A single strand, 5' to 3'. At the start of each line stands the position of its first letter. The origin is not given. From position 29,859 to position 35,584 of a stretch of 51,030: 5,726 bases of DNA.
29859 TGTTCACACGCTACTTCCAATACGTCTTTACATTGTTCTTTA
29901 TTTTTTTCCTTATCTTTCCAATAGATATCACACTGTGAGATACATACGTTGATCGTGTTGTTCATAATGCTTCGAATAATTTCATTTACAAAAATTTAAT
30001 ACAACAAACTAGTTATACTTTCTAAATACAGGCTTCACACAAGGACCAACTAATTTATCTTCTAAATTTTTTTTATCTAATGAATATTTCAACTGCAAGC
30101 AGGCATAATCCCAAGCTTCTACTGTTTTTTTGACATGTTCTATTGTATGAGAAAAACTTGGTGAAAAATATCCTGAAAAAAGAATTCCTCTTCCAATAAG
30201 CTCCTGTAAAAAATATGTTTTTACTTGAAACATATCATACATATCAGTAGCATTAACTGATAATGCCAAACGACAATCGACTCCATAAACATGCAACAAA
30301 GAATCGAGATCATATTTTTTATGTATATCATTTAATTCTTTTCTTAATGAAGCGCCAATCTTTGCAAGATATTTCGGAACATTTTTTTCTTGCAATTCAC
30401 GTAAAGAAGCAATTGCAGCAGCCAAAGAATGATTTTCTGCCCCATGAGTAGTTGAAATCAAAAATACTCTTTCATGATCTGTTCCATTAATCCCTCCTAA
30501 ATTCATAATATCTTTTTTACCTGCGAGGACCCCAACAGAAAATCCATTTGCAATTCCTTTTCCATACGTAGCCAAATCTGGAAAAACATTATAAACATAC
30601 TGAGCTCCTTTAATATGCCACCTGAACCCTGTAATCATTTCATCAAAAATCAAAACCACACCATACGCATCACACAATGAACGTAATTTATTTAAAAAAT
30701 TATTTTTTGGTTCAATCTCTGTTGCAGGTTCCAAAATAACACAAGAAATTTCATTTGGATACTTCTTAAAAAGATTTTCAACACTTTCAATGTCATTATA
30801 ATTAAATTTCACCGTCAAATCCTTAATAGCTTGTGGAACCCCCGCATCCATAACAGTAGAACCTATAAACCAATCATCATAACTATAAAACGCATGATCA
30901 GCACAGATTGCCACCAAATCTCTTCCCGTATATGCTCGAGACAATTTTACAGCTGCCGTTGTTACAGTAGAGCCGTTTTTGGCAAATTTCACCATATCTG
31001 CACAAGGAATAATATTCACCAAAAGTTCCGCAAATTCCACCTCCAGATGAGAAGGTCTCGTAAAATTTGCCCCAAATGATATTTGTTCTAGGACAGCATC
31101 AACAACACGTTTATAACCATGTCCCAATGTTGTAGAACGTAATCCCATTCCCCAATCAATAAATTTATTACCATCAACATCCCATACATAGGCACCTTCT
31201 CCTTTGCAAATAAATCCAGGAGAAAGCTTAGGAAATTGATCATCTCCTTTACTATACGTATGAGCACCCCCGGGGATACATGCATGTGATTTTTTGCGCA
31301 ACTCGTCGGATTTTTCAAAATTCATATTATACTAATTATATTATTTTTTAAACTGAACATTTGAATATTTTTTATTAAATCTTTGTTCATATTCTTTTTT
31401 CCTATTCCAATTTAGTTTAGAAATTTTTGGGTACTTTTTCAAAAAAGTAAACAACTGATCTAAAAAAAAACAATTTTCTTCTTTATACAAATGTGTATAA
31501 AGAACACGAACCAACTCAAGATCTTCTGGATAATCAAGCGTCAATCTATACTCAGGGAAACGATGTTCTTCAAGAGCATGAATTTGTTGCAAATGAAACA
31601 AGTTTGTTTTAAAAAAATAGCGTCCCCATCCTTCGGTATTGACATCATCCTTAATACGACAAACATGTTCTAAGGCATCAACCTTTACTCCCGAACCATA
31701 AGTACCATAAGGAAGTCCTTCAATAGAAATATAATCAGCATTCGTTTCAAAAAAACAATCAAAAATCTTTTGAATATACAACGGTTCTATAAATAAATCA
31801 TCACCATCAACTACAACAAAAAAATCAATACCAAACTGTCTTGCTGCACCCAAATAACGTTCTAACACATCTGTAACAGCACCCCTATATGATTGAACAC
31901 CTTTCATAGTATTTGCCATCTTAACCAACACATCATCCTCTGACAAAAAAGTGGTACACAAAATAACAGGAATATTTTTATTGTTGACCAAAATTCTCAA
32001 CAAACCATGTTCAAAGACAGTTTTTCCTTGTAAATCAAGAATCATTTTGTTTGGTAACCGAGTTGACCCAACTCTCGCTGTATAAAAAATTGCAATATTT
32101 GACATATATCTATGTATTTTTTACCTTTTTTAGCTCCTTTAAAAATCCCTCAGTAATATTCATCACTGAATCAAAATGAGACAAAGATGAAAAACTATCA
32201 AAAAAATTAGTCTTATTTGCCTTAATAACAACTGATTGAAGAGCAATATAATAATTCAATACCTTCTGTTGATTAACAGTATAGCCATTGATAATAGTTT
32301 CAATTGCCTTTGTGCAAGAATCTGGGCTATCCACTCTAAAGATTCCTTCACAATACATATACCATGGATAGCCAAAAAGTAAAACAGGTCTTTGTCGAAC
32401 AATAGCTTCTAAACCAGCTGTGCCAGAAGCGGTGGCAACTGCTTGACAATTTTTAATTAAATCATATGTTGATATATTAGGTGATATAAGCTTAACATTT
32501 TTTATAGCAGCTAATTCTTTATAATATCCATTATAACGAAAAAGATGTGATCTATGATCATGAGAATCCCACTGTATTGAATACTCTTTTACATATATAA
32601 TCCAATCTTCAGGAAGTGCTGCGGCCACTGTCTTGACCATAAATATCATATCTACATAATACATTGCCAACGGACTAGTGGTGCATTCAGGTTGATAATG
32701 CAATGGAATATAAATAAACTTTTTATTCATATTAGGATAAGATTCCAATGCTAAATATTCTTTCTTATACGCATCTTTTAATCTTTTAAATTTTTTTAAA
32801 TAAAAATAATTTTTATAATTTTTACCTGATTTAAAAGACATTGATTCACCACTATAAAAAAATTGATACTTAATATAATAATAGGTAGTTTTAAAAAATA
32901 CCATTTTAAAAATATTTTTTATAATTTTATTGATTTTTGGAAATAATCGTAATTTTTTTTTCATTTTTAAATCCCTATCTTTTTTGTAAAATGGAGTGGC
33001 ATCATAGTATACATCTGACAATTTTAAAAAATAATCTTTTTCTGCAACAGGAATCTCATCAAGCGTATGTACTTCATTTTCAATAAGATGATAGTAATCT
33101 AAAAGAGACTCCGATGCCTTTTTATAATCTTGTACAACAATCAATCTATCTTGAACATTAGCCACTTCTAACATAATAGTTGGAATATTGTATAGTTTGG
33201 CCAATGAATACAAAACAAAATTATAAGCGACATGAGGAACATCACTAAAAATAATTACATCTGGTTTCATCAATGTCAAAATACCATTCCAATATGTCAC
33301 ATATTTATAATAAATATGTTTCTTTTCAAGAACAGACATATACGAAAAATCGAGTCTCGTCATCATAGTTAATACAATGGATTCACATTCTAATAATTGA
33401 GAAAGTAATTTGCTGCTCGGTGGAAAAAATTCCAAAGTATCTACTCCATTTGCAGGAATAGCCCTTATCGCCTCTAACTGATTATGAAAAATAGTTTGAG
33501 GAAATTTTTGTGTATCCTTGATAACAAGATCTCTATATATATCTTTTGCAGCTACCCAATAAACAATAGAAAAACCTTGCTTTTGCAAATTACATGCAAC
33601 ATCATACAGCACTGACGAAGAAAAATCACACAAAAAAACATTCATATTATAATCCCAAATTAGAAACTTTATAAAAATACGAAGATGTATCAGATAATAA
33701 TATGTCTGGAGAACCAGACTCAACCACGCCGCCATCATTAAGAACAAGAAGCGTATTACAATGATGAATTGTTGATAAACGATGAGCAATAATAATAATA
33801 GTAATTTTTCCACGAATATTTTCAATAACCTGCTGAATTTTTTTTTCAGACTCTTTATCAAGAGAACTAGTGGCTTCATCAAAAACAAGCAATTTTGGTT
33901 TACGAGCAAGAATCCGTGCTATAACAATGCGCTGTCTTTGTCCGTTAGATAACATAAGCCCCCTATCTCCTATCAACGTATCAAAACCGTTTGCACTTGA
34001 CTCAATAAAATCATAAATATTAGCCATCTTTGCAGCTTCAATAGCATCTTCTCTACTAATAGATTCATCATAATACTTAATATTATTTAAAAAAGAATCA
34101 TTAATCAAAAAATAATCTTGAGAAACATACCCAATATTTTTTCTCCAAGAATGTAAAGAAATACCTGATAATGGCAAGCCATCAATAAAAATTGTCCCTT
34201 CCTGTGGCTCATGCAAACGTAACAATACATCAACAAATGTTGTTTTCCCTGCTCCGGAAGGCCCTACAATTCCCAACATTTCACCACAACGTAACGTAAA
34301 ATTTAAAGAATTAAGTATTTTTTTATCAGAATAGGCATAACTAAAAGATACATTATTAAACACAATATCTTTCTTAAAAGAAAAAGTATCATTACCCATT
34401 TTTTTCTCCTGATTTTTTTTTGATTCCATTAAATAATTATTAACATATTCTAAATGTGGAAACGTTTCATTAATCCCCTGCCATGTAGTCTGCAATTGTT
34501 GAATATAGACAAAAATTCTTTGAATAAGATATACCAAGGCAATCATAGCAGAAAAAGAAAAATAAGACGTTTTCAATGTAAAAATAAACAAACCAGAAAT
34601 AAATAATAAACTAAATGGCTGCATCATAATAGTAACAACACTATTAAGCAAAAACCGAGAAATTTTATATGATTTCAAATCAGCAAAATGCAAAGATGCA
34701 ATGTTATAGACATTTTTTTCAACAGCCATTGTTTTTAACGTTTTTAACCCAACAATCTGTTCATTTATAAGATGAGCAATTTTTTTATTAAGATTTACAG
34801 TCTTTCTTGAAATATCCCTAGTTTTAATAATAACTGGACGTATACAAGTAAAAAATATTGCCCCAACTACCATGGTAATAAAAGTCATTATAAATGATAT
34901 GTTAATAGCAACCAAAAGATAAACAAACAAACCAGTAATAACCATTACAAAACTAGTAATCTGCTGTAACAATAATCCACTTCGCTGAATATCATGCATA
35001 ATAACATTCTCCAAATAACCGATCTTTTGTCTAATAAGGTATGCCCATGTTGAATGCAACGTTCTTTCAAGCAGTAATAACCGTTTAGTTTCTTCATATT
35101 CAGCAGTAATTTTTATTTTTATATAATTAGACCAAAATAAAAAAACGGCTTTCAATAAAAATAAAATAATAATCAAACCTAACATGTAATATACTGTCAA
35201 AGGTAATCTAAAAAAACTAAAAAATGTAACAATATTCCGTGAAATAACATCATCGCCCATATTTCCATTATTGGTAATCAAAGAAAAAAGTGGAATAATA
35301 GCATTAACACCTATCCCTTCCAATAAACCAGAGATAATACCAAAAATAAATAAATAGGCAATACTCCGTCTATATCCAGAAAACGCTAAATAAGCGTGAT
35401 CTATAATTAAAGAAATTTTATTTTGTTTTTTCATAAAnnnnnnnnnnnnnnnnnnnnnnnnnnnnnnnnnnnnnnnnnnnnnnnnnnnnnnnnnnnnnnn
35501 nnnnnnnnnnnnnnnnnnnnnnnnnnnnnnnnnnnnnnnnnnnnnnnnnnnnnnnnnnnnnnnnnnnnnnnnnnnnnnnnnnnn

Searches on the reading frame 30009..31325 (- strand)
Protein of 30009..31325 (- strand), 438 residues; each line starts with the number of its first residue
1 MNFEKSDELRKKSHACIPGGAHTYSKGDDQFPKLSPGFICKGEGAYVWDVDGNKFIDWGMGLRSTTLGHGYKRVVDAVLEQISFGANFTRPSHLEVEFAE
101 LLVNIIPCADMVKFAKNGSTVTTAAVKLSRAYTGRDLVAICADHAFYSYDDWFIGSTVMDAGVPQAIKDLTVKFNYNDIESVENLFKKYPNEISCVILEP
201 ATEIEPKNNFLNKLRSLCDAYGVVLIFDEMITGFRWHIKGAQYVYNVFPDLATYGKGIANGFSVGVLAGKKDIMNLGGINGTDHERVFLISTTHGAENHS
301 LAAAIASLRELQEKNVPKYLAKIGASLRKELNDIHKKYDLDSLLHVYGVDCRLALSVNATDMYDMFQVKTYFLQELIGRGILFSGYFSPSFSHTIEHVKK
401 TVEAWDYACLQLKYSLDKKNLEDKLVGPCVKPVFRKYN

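Call 60: search_protein_families(library=pfam, proteins=[window:30009-31325:-], max_evalue=0.0001)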
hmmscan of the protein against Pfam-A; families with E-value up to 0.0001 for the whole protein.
window:30009-31325:- (438 aa): 1 family
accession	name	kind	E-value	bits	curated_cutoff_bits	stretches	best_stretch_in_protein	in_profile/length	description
PF00202.27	Aminotran_3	-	5.6e-39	134.4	30.5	1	38-341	12-336/403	Aminotransferase class-III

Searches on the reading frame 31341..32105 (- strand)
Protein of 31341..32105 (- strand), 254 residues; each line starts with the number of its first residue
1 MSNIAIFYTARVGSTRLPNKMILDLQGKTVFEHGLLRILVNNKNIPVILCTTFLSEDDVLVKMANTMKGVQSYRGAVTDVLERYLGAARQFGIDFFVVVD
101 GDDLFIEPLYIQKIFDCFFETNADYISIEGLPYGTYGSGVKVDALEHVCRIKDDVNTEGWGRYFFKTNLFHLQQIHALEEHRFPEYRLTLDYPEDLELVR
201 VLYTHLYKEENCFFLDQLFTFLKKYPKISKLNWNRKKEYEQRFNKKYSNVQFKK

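Call 60: search_protein_families(library=pfam, proteins=[window:31341-32105:-], max_evalue=0.0001)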
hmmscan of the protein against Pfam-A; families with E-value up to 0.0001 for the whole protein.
window:31341-32105:- (254 aa): 1 family
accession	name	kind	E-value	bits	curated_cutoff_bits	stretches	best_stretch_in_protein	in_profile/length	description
PF02348.25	CTP_transf_3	-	1.5e-14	54.8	22.6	1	10-209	6-206/217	Cytidylyltransferase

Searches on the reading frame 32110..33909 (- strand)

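Call 60: search_protein_families(library=pfam, proteins=[window:32110-33909:-], max_evalue=0.0001)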
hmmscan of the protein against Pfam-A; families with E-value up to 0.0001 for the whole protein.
window:32110-33909:- (599 aa): 1 family
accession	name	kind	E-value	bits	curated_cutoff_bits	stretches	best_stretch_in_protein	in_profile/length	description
PF05159.20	Capsule_synth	-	2.4e-09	37.5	20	1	459-518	208-267/310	Capsule polysaccharide biosynthesis protein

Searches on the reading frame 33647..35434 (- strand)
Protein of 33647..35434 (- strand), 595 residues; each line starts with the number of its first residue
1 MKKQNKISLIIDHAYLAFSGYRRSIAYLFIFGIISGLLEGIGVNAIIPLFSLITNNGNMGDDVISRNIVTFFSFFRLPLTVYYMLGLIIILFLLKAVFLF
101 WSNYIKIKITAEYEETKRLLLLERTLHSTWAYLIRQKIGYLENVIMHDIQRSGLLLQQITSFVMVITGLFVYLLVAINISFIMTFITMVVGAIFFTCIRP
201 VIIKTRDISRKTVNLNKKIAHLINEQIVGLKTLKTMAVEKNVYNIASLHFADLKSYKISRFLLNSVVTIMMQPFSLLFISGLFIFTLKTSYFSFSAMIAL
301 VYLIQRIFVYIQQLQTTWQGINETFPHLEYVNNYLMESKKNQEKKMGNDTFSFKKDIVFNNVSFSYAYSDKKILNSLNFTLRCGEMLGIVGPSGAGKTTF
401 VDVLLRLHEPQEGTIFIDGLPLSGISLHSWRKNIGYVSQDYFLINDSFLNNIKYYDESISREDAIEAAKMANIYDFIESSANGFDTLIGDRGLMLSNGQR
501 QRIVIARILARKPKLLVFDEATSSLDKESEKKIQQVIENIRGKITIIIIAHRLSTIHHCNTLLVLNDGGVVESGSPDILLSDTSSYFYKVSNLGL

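Call 60: search_protein_families(library=pfam, proteins=[window:33647-35434:-], max_evalue=0.0001)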
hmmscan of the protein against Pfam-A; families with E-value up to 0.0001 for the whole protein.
window:33647-35434:- (595 aa): 3 families
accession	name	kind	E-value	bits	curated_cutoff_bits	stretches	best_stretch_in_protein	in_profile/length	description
PF00005.33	ABC_tran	-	1e-31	110.8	25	1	374-523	1-137/137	ABC transporter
PF00664.28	ABC_membrane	-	2.3e-08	34.5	28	1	31-285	3-245/274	ABC transporter transmembrane region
PF02463.25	SMC_N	-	1.3e-07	31.8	40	1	216-563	106-209/220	RecF/RecN/SMC N terminal domain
